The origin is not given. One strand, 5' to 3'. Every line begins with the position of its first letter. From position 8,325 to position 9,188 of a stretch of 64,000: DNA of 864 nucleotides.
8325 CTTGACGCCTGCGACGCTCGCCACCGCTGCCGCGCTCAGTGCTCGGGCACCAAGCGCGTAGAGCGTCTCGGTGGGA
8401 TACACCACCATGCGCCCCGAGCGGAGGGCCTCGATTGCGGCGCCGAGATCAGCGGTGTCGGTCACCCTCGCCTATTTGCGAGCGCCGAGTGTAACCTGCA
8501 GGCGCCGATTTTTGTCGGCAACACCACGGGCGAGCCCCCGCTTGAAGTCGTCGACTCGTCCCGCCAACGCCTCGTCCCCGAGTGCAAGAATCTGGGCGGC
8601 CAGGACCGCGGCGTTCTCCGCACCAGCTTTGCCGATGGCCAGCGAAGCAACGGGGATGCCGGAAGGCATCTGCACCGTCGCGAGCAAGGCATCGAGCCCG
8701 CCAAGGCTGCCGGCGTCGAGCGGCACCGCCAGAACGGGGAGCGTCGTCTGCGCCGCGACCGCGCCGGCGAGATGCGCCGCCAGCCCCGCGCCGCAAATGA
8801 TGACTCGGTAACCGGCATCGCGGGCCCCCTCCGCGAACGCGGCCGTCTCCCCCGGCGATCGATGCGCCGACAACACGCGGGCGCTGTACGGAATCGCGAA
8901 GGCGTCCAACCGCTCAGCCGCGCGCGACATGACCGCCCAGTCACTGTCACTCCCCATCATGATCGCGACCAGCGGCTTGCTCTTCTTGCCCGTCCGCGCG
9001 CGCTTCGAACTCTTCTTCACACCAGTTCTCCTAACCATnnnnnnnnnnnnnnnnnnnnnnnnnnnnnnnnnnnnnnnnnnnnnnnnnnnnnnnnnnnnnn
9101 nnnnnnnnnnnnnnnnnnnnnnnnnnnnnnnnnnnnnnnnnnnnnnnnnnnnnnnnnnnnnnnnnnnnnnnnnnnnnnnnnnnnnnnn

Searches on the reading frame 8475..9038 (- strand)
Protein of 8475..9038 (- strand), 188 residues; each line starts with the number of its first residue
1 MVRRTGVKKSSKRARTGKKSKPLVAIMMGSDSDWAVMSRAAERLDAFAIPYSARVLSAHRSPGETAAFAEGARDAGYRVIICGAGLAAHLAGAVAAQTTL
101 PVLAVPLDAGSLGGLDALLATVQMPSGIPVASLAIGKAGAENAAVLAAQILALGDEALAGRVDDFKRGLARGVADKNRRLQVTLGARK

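Call 46: find_homologous_proteins(query=window:8475-9038:-, max_evalue=1e-20)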
Query window:8475-9038:- (188 aa): 7993 proteins with E <= 1e-20 among 8000 candidates; the best 120 are listed.
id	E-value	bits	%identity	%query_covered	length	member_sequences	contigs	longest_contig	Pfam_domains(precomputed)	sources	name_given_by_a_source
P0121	1.3e-92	326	90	97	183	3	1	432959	PF00731.27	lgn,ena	-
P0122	2.6e-85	303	84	95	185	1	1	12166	PF00731.27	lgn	-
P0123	1.4e-78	281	62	74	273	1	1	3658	PF00731.27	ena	-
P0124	7.1e-78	278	79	95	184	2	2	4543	PF00731.27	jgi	jgi:phosphoribosylaminoimidazole carboxylase PurE protein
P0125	1.0e-70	255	76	89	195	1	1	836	PF00731.27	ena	-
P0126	2.0e-70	254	81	83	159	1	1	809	PF00731.27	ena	-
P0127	4.6e-69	250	79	86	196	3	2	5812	PF00731.27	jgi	-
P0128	9.9e-69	249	72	95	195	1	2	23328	PF00731.27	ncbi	-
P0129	6.7e-68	246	75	88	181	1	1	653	PF00731.27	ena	-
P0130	1.1e-67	245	75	89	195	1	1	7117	PF00731.27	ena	-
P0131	4.2e-67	243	71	94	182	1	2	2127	PF00731.27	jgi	jgi:phosphoribosylaminoimidazole carboxylase PurE protein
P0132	7.4e-67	243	69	95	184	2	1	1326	PF00731.27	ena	-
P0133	8.2e-67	242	74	89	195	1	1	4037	PF00731.27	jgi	-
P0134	9.5e-67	242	68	94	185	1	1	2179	PF00731.27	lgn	-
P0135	1.5e-66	242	77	85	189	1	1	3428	PF00731.27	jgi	jgi:5-(carboxyamino)imidazole ribonucleotide mutase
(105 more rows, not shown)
